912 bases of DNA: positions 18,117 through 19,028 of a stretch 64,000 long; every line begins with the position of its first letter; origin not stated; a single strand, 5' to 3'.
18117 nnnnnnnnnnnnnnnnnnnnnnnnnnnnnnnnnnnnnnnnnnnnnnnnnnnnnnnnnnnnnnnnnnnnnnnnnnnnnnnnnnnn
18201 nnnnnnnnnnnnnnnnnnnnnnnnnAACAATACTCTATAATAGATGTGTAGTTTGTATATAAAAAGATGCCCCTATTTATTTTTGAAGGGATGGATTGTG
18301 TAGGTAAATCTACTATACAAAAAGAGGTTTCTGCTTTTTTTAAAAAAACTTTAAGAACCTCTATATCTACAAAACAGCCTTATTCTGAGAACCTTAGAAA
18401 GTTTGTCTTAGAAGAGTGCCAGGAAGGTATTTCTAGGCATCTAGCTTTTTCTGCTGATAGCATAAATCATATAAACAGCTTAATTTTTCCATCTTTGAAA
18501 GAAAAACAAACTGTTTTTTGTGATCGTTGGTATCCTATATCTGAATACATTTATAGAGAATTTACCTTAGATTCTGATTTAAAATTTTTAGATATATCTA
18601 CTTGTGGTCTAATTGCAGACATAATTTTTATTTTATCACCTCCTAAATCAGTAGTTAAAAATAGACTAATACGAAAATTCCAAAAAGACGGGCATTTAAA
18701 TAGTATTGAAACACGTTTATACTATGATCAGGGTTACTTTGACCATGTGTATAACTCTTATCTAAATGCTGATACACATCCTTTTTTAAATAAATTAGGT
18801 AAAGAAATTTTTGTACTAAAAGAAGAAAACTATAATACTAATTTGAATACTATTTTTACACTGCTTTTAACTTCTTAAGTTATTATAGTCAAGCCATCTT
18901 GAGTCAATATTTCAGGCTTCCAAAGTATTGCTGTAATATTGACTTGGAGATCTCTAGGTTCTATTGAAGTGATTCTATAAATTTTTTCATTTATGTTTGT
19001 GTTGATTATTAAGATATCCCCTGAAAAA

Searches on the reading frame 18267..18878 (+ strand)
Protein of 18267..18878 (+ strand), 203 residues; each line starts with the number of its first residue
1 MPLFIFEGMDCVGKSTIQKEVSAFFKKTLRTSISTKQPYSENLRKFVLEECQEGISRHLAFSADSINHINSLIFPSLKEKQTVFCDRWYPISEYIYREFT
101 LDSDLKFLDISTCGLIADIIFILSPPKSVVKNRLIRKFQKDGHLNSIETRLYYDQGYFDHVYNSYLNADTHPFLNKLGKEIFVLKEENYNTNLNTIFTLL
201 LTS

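Call 58: search_protein_families(library=pfam, proteins=[window:18267-18878:+], max_evalue=0.01)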
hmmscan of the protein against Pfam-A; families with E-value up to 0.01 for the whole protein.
window:18267-18878:+ (203 aa): 2 families
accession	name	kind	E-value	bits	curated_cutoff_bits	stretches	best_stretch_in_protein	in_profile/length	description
PF02223.23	Thymidylate_kin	-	4.9e-13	49.6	27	1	6-139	1-140/185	Thymidylate kinase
PF08433.16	KTI12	-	0.0065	16.4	22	0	1-33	1-33/271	Chromatin associated protein KTI12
